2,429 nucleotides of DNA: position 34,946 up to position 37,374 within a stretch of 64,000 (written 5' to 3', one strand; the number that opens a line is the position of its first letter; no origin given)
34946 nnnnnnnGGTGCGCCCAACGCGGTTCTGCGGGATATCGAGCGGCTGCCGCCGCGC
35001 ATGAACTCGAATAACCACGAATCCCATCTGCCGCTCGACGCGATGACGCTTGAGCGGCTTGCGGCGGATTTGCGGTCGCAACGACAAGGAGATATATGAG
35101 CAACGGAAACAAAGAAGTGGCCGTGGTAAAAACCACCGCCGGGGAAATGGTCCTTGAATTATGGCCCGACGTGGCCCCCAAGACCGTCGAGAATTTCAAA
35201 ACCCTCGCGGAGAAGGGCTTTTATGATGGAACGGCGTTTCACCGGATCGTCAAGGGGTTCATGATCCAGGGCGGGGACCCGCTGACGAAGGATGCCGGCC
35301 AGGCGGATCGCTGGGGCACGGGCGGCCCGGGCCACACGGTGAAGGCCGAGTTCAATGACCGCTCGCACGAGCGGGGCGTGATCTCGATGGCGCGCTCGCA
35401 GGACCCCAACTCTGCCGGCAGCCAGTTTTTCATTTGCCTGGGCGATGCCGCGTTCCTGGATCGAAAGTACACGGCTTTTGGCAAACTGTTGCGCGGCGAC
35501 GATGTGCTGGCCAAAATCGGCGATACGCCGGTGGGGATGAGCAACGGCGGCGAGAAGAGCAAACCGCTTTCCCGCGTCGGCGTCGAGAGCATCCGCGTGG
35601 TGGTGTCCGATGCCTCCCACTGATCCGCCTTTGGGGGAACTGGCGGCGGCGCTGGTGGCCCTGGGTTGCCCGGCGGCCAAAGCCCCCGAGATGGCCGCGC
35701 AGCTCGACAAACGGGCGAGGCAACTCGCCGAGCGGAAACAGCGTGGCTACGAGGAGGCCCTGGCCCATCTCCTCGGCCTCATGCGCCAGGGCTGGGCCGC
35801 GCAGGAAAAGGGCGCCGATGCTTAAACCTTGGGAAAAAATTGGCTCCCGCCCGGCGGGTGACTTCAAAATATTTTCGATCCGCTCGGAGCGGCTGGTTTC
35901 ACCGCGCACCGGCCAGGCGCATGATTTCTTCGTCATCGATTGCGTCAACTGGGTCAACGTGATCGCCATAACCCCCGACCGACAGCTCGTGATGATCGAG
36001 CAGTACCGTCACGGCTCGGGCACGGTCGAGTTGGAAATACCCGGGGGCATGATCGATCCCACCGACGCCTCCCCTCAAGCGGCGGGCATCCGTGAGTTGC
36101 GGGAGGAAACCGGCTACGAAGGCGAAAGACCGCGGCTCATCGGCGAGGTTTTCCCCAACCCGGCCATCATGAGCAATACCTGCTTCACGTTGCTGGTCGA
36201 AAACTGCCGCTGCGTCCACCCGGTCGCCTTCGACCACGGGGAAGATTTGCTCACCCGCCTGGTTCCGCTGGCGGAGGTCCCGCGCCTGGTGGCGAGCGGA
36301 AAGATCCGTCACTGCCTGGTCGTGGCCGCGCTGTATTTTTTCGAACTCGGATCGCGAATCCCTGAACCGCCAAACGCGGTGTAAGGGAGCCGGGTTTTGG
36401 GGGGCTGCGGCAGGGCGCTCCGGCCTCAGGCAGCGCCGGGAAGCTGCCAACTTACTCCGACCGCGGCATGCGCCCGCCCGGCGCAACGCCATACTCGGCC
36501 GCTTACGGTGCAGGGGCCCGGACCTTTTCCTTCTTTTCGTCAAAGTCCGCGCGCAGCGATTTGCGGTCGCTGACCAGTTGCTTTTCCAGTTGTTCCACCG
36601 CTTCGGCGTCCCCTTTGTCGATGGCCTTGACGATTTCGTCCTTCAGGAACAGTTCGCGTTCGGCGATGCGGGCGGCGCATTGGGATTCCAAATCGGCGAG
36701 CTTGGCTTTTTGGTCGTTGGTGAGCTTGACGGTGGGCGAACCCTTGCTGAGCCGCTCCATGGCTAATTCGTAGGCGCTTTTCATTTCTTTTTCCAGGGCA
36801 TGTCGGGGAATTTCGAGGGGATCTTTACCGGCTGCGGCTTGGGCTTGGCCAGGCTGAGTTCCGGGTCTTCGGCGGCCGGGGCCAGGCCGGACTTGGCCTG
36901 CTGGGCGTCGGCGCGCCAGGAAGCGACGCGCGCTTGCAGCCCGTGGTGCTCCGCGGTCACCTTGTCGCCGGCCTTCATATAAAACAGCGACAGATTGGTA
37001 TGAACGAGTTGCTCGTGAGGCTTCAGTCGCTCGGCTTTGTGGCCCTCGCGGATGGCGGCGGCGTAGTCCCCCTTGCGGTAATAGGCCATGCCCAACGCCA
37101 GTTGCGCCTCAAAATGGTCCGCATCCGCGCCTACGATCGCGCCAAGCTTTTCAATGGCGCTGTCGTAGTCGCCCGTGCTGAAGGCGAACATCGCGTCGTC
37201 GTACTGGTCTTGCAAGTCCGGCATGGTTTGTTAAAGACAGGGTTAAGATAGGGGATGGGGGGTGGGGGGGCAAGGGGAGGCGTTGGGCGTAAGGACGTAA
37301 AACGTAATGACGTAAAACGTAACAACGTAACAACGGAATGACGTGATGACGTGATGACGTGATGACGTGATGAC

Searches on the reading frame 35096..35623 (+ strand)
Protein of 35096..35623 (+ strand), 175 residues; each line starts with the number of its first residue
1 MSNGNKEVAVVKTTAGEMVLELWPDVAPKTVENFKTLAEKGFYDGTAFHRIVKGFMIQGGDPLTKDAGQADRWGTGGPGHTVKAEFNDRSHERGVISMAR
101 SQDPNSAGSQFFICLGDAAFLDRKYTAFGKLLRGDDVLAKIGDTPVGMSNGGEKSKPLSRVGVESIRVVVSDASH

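Call 106: search_protein_families(library=pfam, proteins=[window:35096-35623:+], max_evalue=0.001)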
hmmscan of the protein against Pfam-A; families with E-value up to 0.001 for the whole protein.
window:35096-35623:+ (175 aa): 1 family
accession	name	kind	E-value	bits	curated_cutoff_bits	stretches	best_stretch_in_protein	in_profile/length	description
PF00160.26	Pro_isomerase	-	6e-48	163.5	21.7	1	11-167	4-158/159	Cyclophilin type peptidyl-prolyl cis-trans isomerase/CLD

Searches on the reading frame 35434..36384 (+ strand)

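Call 106: search_protein_families(library=pfam, proteins=[window:35434-36384:+], max_evalue=0.001)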
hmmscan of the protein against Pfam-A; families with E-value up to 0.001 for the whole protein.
window:35434-36384:+ (316 aa): 1 family
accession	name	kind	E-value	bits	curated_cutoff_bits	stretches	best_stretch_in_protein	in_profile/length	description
PF00293.34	NUDIX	-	3.2e-12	47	21.1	1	174-282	6-118/134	NUDIX domain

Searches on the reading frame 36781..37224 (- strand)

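Call 106: search_protein_families(library=pfam, proteins=[window:36781-37224:-], max_evalue=0.001)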
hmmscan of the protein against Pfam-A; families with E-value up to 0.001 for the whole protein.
window:36781-37224:- (147 aa): 7 families
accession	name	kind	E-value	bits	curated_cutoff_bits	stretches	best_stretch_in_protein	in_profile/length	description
PF13432.12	TPR_16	-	1.4e-08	35.5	32.7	1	14-69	7-62/65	Tetratricopeptide repeat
PF07719.23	TPR_2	-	4.2e-08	33.1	27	1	39-70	2-33/34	Tetratricopeptide repeat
PF14559.12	TPR_19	-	8.5e-08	32.9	25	1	15-59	2-46/68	Tetratricopeptide repeat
PF13414.12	TPR_11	-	2.1e-05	24.5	26.8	0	15-52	5-42/42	TPR repeat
PF13181.12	TPR_8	-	0.00012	22.4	25.7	0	39-59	2-22/34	Tetratricopeptide repeat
PF13428.12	TPR_14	-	0.00015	22.6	23.5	0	39-78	2-41/44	Tetratricopeptide repeat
PF13512.12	TPR_18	-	0.00051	20.7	21.9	1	5-108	11-114/145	Tetratricopeptide repeat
